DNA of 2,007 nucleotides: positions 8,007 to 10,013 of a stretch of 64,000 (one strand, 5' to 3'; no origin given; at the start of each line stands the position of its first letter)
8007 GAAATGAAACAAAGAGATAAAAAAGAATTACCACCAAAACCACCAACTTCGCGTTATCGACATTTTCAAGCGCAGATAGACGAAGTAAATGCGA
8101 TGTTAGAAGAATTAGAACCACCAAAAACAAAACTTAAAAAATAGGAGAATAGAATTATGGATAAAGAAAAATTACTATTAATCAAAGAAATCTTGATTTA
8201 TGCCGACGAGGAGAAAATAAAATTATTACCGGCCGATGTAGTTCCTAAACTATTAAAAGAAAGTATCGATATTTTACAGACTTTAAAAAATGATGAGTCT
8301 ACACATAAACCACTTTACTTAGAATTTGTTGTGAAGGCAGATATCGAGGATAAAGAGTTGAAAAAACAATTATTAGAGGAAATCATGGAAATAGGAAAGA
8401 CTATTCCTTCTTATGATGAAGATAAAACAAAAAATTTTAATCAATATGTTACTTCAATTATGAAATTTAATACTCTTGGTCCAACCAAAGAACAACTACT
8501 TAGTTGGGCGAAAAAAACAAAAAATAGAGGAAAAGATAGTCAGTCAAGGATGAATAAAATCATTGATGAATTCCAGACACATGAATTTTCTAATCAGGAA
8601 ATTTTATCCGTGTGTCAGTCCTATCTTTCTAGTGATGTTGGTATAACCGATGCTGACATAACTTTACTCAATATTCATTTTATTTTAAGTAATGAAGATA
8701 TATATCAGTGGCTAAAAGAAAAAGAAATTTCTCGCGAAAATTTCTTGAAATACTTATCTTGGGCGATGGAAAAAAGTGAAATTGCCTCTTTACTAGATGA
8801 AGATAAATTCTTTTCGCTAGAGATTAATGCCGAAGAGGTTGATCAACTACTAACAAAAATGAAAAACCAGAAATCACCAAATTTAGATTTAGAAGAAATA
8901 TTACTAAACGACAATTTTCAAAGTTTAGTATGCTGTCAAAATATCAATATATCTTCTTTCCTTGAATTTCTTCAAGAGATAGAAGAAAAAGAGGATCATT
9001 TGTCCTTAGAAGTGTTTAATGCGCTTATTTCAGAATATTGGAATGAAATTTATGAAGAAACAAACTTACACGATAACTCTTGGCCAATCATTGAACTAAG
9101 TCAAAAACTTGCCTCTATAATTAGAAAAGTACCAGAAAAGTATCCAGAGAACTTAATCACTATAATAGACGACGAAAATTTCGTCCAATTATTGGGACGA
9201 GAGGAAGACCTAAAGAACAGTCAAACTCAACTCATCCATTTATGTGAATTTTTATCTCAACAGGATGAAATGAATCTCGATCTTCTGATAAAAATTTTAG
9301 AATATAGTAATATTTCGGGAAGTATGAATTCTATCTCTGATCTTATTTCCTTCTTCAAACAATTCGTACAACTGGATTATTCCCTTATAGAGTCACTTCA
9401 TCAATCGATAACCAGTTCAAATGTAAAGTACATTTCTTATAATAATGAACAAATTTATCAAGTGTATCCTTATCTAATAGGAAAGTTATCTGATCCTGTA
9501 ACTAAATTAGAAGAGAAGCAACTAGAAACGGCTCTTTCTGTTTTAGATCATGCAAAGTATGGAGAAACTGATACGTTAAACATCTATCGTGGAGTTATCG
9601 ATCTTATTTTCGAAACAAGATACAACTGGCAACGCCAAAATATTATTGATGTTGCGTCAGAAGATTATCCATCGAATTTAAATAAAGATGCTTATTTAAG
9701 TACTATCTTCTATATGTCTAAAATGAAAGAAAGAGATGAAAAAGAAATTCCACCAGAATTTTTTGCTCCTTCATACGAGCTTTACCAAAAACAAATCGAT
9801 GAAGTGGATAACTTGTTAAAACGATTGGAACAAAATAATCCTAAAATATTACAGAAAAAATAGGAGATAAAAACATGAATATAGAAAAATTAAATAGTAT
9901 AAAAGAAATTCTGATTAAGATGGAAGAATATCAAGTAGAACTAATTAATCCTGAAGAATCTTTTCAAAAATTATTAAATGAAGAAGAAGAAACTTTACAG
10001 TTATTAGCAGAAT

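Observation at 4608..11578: Four tandem, highly diverged ~550-570 aa paralogs inserted into the conserved trmR / trhP1-trhP2 tRNA-modification locus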

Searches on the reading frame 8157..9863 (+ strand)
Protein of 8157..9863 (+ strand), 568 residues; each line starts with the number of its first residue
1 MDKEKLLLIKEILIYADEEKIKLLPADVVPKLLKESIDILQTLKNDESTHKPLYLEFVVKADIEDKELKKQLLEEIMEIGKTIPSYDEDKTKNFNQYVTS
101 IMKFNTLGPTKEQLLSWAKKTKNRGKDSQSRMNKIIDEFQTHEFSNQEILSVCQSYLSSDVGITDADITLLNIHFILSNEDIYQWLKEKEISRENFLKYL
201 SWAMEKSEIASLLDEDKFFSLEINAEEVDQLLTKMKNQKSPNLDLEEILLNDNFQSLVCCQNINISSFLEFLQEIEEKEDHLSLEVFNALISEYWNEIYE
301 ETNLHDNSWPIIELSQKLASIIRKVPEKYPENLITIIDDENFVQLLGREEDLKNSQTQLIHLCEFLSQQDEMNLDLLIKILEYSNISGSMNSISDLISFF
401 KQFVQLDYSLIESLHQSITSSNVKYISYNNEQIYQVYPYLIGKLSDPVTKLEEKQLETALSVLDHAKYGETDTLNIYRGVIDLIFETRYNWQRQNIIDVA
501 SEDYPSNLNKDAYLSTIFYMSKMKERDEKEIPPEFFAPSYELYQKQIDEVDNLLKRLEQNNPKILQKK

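Call 4: search_protein_families(library=pfam, proteins=[window:8157-9863:+], max_evalue=1)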
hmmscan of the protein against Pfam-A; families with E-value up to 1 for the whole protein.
window:8157-9863:+ (568 aa): 0 families

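Call 5: search_protein_families(library=ncbifam, proteins=[window:8157-9863:+], max_evalue=1)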
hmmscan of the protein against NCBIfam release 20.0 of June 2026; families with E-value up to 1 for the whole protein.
window:8157-9863:+ (568 aa): 0 families

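Call 7: find_homologous_proteins(query=window:8157-9863:+, max_evalue=0.001)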
Query window:8157-9863:+ (568 aa): 11 proteins with E <= 0.001 among 8000 candidates.
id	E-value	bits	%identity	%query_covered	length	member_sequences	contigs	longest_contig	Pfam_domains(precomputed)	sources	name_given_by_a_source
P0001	0.0e+0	1178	97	100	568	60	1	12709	-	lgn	-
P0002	0.0e+0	1149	95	100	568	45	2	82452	-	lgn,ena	-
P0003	0.0e+0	1126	93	100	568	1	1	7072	-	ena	-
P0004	3.5e-201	688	62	100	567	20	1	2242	-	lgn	-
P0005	2.2e-198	678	62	100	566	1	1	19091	-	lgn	-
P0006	2.1e-188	645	59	99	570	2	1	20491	-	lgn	-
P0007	8.3e-178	610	56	99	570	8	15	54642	-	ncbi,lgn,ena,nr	ncbi:MAG TPA: hypothetical protein IAB56_06490 [Candidatus Scybalousia intestinigallinarum]|nr:hypot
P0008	3.1e-169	582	55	100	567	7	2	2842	-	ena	-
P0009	7.0e-111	390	54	63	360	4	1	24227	-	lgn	-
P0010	5.5e-90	321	55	57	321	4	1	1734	-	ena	-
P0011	1.1e-27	115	28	99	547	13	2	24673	-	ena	-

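Call 12: search_solved_structures(query=A1, max_evalue=10)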
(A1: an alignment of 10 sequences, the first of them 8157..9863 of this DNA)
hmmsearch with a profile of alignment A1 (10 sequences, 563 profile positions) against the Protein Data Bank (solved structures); distinct sequences matched with E-value up to 10: 2.
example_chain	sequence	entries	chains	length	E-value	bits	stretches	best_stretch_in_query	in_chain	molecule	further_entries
5ygc_A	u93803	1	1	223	0.23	13.5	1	450-503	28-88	GH18329p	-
5ygb_A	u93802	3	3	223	0.4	12.7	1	450-503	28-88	GH18329p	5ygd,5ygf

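Call 13: find_encoding_contigs(protein=P0007, flank=10000, max_places=4)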
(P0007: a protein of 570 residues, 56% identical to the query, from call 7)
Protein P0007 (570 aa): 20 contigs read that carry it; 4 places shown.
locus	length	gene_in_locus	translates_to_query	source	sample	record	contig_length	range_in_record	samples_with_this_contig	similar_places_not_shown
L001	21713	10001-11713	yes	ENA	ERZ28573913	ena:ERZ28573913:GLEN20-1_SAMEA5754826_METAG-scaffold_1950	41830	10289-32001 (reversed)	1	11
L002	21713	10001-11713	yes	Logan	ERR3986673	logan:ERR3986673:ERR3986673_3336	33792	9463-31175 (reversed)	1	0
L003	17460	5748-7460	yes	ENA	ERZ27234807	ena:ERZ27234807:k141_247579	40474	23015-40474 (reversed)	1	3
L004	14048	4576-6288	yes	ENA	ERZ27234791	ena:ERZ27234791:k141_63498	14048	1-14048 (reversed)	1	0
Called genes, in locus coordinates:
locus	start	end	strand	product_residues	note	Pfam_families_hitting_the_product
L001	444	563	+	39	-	-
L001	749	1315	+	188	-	PF01252:Peptidase_A8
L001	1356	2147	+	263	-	PF00849:PseudoU_synth_2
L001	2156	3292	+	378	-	PF01694:Rhomboid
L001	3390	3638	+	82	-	PF06135:IreB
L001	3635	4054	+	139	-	PF03652:RuvX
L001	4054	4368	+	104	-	PF06949:DUF1292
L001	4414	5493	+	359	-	PF02618:YceG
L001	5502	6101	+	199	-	PF01135:PCMT (weak), PF01596:Methyltransf_3, PF05175:MTS, PF02527:GidB (weak), PF02390:Methyltransf_4 (weak), PF13578:Methyltransf_24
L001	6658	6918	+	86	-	-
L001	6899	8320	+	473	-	-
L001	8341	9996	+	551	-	-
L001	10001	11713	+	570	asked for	-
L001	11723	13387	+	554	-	-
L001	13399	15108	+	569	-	-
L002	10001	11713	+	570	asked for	-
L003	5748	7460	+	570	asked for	-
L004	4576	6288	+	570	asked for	-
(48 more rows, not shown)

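Call 22: search_protein_representatives(alignment_id=A1)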
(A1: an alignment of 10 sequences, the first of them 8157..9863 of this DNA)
Query: 10 sequences, 563 profile positions. Proteins with E-value up to 0.001 (for the whole library): 19; up to 1e-10: 17; up to 1e-30: 14. The best 19 are listed.
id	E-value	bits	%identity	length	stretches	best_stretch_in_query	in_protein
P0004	1.0e-255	866.5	-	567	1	1-563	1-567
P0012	4.1e-200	682.9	-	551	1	1-560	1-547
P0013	6.1e-166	570.1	-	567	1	1-562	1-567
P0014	5.5e-145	500.9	-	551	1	1-561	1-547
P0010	2.7e-132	459.0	-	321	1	1-322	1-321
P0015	1.4e-122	426.9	-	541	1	1-562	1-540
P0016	2.2e-120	419.7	-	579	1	3-562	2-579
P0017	7.2e-92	325.5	-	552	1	1-563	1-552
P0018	3.6e-72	260.5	-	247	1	1-190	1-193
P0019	3.8e-70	253.8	-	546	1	2-553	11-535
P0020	2.0e-68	248.2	-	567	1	1-560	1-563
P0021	6.3e-54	200.3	-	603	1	5-554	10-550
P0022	5.8e-41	157.5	-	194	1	3-160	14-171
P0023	4.3e-36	141.4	-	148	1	421-561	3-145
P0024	5.2e-24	101.5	-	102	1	1-89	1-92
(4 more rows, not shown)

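Call 23: predict_structure(alignment_id=A1)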
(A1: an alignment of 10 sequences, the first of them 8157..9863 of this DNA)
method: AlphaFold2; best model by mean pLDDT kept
length: 568 residues; sequences in the alignment: 10
mean_pLDDT: 80.3   pTM: 0.69
mean pLDDT of the five models: 80.3, 61.7, 60.5, 55.8, 54.2
residues with pLDDT >= 90: 102; 70-90: 380; 50-70: 57; < 50: 29
segments of 3 or more residues with pLDDT < 50: 523-542, 561-568
pLDDT, mean of each block of 10 residues (from residue 1): 84 83 80 88 84 88 87 91 83 89 92 89 78 87 89 77 66 84 86 91 85 84 89 79 74 85 85 85 89 78 61 91 90 89 81 82 91 90 83 88 85 86 58 80 88 89 68 78 85 77 65 76 39 35 74 77 37
secondary structure, 60 per line:
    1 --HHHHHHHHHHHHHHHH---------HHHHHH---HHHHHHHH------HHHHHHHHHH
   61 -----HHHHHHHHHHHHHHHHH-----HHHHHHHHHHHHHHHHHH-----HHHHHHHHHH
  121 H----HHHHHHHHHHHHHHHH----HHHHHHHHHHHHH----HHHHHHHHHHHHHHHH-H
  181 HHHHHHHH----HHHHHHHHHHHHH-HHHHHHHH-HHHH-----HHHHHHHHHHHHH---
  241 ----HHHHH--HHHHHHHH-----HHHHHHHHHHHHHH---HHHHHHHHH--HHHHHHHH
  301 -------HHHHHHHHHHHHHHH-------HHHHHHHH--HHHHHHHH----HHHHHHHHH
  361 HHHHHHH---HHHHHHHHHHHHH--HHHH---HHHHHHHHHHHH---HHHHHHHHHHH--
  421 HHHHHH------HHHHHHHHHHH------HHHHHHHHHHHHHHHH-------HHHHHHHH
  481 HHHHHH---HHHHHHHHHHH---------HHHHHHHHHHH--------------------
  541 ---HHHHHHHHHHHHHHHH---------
elements in order: H3-18 H28-33 H37-44 H51-60 H66-82 H88-105 H111-121 H126-141 H146-158 H163-178 H180-188 H193-205 H207-214 H216-219 H225-237 H245-249 H252-259 H265-278 H282-290 H293-300 H308-322 H330-337 H340-347 H352-367 H371-383 H386-389 H393-404 H408-418 H421-426 H433-443 H450-465 H473-486 H490-500 H510-520 H544-559

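Call 27: fold_search(model_id=the predicted structure, library=pdb)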
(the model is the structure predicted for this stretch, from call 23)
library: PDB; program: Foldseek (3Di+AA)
matches with E <= 10: 96; with E <= 0.001: 1
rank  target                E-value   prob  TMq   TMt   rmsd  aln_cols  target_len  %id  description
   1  3v6t_A                3.0e-04  1.00  0.18  0.20  27.1       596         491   10  Crystal structure of the DNA-bound dHax3, a TAL effector, at 1.85 angstrom (released 2012-01-18)
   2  4osi_A                2.0e-03  0.99  0.19  0.21  24.8       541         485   10  Crystal structure of the TAL effector dHax3 with NI RVD at 2.8 angstrom resolution (released 2014-05-28)
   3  3ugm_A                3.3e-03  0.75  0.14  0.10  34.9       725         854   10  Structure of TAL effector PthXo1 bound to its DNA target (released 2012-01-04)
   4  6jw5_A                3.5e-03  0.98  0.20  0.22  26.2       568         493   10  RVD Q* recognizes 5hmC through water-mediated H bonds (released 2020-04-22)
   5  4osi_B                4.7e-03  0.85  0.15  0.16  25.2       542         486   10  Crystal structure of the TAL effector dHax3 with NI RVD at 2.8 angstrom resolution (released 2014-05-28)
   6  7upp_A                1.6e-02  0.99  0.21  0.33  15.8       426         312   10  Crystal structure of designed heterotrimeric assembly DHT03_2arm_A21/B21/C long (released 2022-12-14)
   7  7upp_B                5.3e-02  0.41  0.11  0.17  17.7       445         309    8  Crystal structure of designed heterotrimeric assembly DHT03_2arm_A21/B21/C long (released 2022-12-14)
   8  5cwo_A                1.9e-01  0.21  0.09  0.17  17.4       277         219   12  Crystal structure of de novo designed helical repeat protein DHR76 (released 2015-12-16)
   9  3mvb_O                2.4e-01  0.51  0.18  0.26  16.6       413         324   14  Crystal structure of a triple RFY mutant of human MTERF1 bound to the termination sequence (released 2010-06-30)
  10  1e7b_B                3.5e-01  0.08  0.11  0.11  33.3       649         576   11  Crystal structure of human serum albumin complexed with the general anesthetic halothane (released 2001-01-17)
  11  5cwp                  6.2e-01  0.13  0.10  0.16  15.2       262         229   12  Crystal structure of de novo designed helical repeat protein DHR79 (released 2015-12-16)
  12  7rmx                  7.3e-01  0.09  0.08  0.15  16.6       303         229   17  Structure of De Novo designed tunable symmetric protein pockets (released 2022-08-03)
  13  5z0b_C                7.3e-01  0.06  0.10  0.10  31.4       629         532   13  Crystal structure of plasma-derived human serum albumin (released 2018-12-19)
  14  7udj_H                7.6e-01  0.47  0.16  0.34  10.2       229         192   16  Crystal structure of designed helical repeat protein RPB_PEW3_R4 bound to PAWx4 peptide (released 2023-03-22)
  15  6n4n_F                8.3e-01  0.12  0.09  0.18  16.7       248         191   14  Crystal structure of the designed protein DNCR2/danoprevir/NS3a complex (released 2019-09-11)
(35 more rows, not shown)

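Call 31: find_related_loci(query=A1, collection=genome_contigs, flank=10000)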
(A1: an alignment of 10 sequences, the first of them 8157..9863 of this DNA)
Query A1 (568 aa) in genome_contigs; peptide patterns used: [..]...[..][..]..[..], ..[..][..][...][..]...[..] (x = any residue, [..] = any of these).
149 stretches matched a pattern; 1 encode a relative of the query (tblastn E <= 1e-3); 1 distinct loci.
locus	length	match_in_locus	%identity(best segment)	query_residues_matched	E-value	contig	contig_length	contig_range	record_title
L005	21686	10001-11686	56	1-559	0e+0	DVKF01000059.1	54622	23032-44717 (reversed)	MAG TPA_asm: Candidatus Scybalousia intestinigallinarum isolate CHK193-12526 CHK193__C282215_L54622_ERR3414588, whole ge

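Call 32: find_encoding_contigs(protein=P0011, flank=10000, max_places=3)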
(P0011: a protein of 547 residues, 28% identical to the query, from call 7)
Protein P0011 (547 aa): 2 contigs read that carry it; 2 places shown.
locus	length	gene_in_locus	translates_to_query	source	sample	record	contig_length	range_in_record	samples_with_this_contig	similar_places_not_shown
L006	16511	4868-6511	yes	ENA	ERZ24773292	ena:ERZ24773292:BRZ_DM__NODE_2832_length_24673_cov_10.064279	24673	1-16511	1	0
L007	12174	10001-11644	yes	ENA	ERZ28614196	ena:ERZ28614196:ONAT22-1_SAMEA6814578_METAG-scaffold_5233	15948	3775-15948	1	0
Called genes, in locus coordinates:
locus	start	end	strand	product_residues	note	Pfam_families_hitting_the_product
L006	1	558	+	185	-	?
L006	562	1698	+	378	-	PF01694:Rhomboid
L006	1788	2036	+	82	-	PF06135:IreB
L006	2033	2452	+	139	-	PF03652:RuvX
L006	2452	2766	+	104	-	PF06949:DUF1292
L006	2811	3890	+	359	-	PF02618:YceG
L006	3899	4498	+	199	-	PF01135:PCMT (weak), PF01596:Methyltransf_3, PF02390:Methyltransf_4 (faint), PF02527:GidB (weak), PF05175:MTS (weak), PF13578:Methyltransf_24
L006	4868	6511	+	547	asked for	-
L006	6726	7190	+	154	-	PF12323:HTH_OrfB_IS605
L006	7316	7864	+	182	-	PF01385:OrfB_IS605, PF07282:Cas12f1-like_TNB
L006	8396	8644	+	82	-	-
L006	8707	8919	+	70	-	-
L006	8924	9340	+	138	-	-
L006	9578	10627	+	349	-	-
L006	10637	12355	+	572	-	-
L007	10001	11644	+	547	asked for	-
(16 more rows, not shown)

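Call 33: find_encoding_contigs(protein=P0006, flank=10000, max_places=3)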
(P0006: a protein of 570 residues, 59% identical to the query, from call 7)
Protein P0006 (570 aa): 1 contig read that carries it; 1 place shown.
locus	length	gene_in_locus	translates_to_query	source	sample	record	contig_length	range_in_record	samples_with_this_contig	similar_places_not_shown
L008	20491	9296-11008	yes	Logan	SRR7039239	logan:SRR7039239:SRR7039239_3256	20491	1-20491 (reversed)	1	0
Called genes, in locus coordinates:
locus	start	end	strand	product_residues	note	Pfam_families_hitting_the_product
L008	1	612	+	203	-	?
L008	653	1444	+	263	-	PF00849:PseudoU_synth_2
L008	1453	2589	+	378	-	PF01694:Rhomboid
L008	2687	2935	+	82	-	PF06135:IreB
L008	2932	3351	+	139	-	PF03652:RuvX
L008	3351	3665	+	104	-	PF06949:DUF1292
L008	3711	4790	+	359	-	PF02618:YceG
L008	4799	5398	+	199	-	PF01135:PCMT (weak), PF01596:Methyltransf_3, PF02527:GidB (weak), PF05175:MTS, PF02390:Methyltransf_4 (weak), PF13578:Methyltransf_24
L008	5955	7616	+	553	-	-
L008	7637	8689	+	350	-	-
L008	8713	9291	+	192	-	-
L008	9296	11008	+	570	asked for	-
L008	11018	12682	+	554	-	-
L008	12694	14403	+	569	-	-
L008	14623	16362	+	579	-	-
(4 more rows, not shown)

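Call 38: find_encoding_contigs(protein=P0002, flank=10000, max_places=3)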
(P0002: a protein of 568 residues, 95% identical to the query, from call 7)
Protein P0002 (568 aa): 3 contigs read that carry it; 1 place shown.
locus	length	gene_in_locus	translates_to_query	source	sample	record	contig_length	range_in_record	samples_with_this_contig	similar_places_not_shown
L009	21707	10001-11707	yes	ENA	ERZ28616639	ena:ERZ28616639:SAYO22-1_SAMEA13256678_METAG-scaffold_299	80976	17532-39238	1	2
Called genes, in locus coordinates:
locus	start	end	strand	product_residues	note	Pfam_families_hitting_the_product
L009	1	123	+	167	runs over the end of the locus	-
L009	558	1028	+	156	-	-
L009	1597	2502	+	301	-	PF01479:S4, PF00849:PseudoU_synth_2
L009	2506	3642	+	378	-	PF01694:Rhomboid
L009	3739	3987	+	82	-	PF06135:IreB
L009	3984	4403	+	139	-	PF03652:RuvX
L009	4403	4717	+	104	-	PF06949:DUF1292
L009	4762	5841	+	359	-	PF02618:YceG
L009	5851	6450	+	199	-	PF01135:PCMT (weak), PF01596:Methyltransf_3, PF12847:Methyltransf_18 (faint), PF05175:MTS, PF02527:GidB (weak), PF02390:Methyltransf_4 (weak), PF13578:Methyltransf_24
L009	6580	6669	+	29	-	-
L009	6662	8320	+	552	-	-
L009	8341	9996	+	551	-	-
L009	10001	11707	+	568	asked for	-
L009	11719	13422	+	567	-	-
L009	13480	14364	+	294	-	PF01136:Peptidase_U32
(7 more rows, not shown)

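Call 39: find_encoding_contigs(protein=P0005, flank=10000, max_places=3)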
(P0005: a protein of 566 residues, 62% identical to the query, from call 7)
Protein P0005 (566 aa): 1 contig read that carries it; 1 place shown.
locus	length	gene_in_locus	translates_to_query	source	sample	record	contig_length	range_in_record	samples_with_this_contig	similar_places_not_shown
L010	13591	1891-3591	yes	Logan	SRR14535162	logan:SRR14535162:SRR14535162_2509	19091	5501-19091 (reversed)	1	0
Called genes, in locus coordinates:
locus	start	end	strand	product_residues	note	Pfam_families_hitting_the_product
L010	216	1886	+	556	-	-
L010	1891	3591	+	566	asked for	-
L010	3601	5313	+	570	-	-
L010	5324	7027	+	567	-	-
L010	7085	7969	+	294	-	PF01136:Peptidase_U32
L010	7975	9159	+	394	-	PF01136:Peptidase_U32, PF16325:Peptidase_U32_C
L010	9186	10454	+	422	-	-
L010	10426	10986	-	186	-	PF00440:TetR_N, PF14278:TetR_C_8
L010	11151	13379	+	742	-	PF03176:MMPL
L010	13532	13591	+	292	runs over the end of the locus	PF00106:adh_short, PF13561:adh_short_C2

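Call 49: search_protein_families(library=padloc, alignment_id=A2, max_evalue=1)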
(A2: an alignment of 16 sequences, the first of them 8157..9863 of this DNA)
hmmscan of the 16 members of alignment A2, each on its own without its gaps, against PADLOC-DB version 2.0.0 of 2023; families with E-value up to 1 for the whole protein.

A. member 1, window:8157-9863:+ (568 aa): 0 families

B. families by the number of members that match (of 16 scanned): 3 families
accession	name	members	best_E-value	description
PDLC04415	PDC-M10B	1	0.015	-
PDLC01448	Csm6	1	0.13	CAS-III; associated_signaling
PDLC01267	Cmr5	1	0.46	CAS-III-B; effector_SS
